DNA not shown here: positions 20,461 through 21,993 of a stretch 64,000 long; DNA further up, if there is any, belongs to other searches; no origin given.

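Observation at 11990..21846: Expanded family of exported Cys/His-repeat proteins (four paralogs) with recurring C-x-HG-[LI]-GH and C-x-x-G motifs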

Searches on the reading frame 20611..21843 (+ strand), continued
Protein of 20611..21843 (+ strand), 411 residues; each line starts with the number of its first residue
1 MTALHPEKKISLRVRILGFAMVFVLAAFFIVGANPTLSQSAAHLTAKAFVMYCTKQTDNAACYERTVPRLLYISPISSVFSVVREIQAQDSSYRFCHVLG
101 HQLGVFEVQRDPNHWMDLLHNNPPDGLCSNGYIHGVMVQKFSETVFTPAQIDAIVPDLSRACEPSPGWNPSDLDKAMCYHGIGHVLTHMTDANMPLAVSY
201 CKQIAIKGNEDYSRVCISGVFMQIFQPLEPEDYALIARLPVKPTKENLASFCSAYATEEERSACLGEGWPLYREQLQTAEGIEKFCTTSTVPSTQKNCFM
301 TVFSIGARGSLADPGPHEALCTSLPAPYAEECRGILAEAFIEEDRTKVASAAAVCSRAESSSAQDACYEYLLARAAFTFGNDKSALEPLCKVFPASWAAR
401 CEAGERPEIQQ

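Call 63: search_protein_families(library=pfam, alignment_id=A5, max_evalue=1)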
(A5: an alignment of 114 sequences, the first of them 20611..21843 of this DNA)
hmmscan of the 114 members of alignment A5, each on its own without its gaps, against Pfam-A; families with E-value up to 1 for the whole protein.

A. member 1, window:20611-21843:+ (411 aa): 1 family
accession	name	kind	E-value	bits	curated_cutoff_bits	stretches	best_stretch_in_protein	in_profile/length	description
PF17976.7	zf-RING_12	-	0.021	15.5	25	1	102-137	26-61/73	RING/Ubox like zinc-binding domain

B. families by the number of members that match (of 114 scanned): 70 families (the first 25 are shown)
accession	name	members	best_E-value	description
PF17976.7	zf-RING_12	2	0.021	RING/Ubox like zinc-binding domain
PF13181.12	TPR_8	2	0.11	Tetratricopeptide repeat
PF22751.1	DUF488-N3a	2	0.11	Active DUF488-N3 subclade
PF05545.16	FixQ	1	0.00096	Cbb3-type cytochrome oxidase component FixQ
PF09094.16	AmyA-A_glucT_m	1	0.0083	Alpha-amylase/4-alpha-glucanotransferase, middle domain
PF03856.18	SUN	1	0.0084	Beta-glucosidase (SUN family)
PF22660.2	RS_preATP-grasp-like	1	0.0099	Ribonucleotide synthetase preATP-grasp domain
PF19535.4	DUF6060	1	0.011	Family of unknown function (DUF6060)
PF22155.1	Mre11_acc_DNA_cap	1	0.014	Mre11 accessory DNA binding capping domain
PF15469.12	Sec5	1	0.016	Exocyst complex component Sec5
PF00637.26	Clathrin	1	0.017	Region in Clathrin and VPS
PF14062.11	DUF4253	1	0.018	Domain of unknown function (DUF4253)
PF21788.2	TNP-like_GBD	1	0.02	TNP-like, GTP-binding insertion domain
PF20991.3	CBP66_1st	1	0.03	Nuclear cap binding complex subunit CBP66 N-terminal domain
PF22788.2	COP9_hel_rpt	1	0.036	COP9 signalosome complex subunit 3, N-terminal helical repeats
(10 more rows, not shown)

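Call 81: search_protein_families(library=pfam, proteins=[L059:17960-19432:+, L047:16717-18174:+, L083:8373-9821:+, L078:7526-8953:+, L040:119-1588:+], max_evalue=0.1)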
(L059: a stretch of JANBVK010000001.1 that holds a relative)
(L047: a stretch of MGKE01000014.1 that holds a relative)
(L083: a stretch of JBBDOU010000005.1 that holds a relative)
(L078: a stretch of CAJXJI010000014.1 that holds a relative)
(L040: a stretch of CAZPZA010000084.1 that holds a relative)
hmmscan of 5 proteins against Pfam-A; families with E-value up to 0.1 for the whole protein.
L059:17960-19432:+ (491 aa): 1 family
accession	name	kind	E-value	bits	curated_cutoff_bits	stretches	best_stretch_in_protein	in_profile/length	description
PF13473.12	Cupredoxin_1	-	1.5e-07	31.8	27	1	16-129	2-104/104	Cupredoxin-like domain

L047:16717-18174:+ (486 aa): 2 families
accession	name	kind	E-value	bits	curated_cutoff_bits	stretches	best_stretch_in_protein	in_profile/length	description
PF13473.12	Cupredoxin_1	-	2.1e-06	28.1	27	1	22-118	13-104/104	Cupredoxin-like domain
PF07732.21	Cu-oxidase_3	-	6.6e-05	23.4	21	1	29-121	11-117/119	Multicopper oxidase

L083:8373-9821:+ (483 aa): 1 family
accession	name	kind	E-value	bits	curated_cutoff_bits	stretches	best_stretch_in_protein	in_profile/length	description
PF13473.12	Cupredoxin_1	-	0.078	13.4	27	0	40-125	24-104/104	Cupredoxin-like domain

L078:7526-8953:+ (476 aa): 1 family
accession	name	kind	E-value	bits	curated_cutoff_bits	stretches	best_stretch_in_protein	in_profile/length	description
PF13473.12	Cupredoxin_1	-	7.4e-06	26.4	27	1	11-117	2-104/104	Cupredoxin-like domain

L040:119-1588:+ (490 aa): 1 family
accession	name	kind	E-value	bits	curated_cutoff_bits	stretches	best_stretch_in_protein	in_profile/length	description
PF13473.12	Cupredoxin_1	-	0.017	15.6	27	1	29-119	16-96/104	Cupredoxin-like domain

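Call 89: search_solved_structures(query=A6, max_evalue=10, show_alignments=3)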
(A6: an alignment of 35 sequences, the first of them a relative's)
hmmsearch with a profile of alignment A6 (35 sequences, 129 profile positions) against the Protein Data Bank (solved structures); distinct sequences matched with E-value up to 10: 161 (the best 60 are shown).
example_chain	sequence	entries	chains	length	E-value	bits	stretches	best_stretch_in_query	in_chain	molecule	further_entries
1sfd_A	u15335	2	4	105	1.3e-08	38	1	36-128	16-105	Amicyanin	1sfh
1sf3_A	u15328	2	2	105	3.1e-08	36.8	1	36-128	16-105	Amicyanin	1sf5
2qdv_A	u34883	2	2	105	6.6e-08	35.8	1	36-128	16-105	Amicyanin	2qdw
1aac_A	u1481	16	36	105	8.7e-08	35.4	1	36-128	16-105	AMICYANIN | PROTEIN (AMICYANIN)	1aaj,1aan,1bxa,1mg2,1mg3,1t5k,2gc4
3rym_A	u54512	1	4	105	8.9e-08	35.4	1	36-128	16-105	Amicyanin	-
1mda_A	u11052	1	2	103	8.9e-08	35.3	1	37-128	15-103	AMICYANIN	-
3ie9_A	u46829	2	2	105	1.1e-07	35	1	36-128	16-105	Amicyanin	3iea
2idt_A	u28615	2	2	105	1.2e-07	34.9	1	36-128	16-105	Amicyanin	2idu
2idq_A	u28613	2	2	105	1.3e-07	34.8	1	36-128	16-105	Amicyanin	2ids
2gb2_A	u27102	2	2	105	1.9e-07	34.3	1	36-128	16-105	Amicyanin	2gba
4p5r_A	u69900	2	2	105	2.6e-07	33.9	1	36-128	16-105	Amicyanin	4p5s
3ply_A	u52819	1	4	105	4.3e-07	33.2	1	36-128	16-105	Amicyanin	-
9cck_A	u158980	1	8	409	8.2e-06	29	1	47-127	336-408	Copper-containing nitrite reductase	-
3c75_A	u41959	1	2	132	2.6e-05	27.4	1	13-128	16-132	Amicyanin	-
1id2_A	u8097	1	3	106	0.00011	25.3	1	32-128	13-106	AMICYANIN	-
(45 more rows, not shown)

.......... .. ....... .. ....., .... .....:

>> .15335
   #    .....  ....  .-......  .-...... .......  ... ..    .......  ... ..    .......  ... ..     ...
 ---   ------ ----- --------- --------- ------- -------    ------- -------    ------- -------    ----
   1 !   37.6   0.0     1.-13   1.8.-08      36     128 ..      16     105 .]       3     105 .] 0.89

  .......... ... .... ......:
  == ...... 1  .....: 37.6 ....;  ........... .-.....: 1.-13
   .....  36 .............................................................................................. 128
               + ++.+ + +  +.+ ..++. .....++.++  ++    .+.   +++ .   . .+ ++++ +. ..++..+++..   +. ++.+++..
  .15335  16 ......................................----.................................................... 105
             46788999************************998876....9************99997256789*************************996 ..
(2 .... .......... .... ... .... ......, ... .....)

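Call 93: find_related_loci(query=A6, collection=metagenome_contigs, flank=6000)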
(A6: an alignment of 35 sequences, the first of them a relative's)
Query A6 (132 aa) in metagenome_contigs; peptide patterns used: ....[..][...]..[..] (x = any residue, [..] = any of these).
557 stretches matched a pattern; 519 encode a relative of the query (tblastn E <= 1e-3); the best 80 are kept; 80 distinct loci.
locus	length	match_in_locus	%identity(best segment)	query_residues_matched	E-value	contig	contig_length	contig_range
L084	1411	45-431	59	1-132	4e-55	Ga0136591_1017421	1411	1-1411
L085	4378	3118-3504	59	1-132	5e-53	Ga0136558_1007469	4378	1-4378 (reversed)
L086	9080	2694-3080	59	1-132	5e-53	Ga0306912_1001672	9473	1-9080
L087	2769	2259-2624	68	9-132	1e-52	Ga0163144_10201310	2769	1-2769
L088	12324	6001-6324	68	21-132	1e-50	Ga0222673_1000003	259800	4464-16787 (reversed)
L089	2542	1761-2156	57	4-132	7e-50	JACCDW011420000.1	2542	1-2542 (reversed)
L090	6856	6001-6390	60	2-132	7e-50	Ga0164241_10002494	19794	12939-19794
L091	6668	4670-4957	75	35-130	7e-49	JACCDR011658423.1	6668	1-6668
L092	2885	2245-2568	62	21-132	1e-47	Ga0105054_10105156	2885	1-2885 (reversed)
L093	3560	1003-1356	58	4-124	8e-45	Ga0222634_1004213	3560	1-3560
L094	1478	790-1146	54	10-132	6e-44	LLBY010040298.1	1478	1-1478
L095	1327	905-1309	44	1-132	8e-40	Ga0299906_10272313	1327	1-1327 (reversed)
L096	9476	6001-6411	45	1-132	3e-38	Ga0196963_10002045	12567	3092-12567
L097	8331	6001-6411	43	1-132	2e-37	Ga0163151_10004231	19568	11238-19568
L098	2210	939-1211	57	35-130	1e-37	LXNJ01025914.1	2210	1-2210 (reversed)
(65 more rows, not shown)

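Call 99: find_related_loci(query=A2, collection=viral_contigs, flank=5000)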
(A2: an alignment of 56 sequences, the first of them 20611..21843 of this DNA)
Query A2 (411 aa) in viral_contigs; peptide patterns used: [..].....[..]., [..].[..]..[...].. (x = any residue, [..] = any of these).
18 stretches matched a pattern, but none encodes a relative of the query by tblastn (E <= 1e-3).

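Call 105: search_protein_families(library=ncbifam, proteins=[L042:11767-12162:+, L009:4920-5330:+, L059:17960-19432:+, L047:16717-18174:+, L046:3362-3889:+, L066:2904-3983:-], max_evalue=0.1)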
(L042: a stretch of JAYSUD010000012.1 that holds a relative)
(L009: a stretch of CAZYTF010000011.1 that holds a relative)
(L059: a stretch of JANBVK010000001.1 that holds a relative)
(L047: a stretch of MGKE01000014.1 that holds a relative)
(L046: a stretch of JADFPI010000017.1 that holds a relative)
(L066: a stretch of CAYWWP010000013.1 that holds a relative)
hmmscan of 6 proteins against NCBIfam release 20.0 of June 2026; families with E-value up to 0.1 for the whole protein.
L042:11767-12162:+ (132 aa): 3 families
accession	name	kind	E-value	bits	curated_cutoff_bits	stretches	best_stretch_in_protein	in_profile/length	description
TIGR02656.1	cyanin_plasto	equivalog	0.0015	18.9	87.85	1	52-130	13-98/99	plastocyanin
NF041474.1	membrane_YkgR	equivalog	0.015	14.9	40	1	4-23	11-30/33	small membrane protein YkgR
TIGR02657.1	amicyanin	equivalog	0.081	13.3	110.2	0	53-117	8-69/83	amicyanin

L009:4920-5330:+ (137 aa): 2 families
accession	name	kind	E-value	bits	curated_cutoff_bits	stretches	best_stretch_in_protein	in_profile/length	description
NF052249.1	ComI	equivalog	0.013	15.2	55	1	9-35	9-30/30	competence inhibitor ComI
TIGR02656.1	cyanin_plasto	equivalog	0.093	13.2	87.85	0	57-122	13-83/99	plastocyanin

L059:17960-19432:+ (491 aa): 2 families
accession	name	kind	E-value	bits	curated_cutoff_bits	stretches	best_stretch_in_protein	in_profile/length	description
TIGR02657.1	amicyanin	equivalog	0.019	15.3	110.2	1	52-129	8-82/83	amicyanin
TIGR02656.1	cyanin_plasto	equivalog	0.044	14.2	87.85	0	51-115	13-82/99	plastocyanin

L047:16717-18174:+ (486 aa): 3 families
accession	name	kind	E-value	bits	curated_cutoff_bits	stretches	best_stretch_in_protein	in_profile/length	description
TIGR04246.1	nitrous_NosZ_Gp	equivalog_domain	0.012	13.9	625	1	39-104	494-557/578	Sec-dependent nitrous-oxide reductase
TIGR02657.1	amicyanin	equivalog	0.019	15.3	110.2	1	41-119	8-83/83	amicyanin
TIGR02656.1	cyanin_plasto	equivalog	0.046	14.2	87.85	0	40-105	13-83/99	plastocyanin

L046:3362-3889:+ (176 aa): 0 families

L066:2904-3983:- (360 aa): 0 families
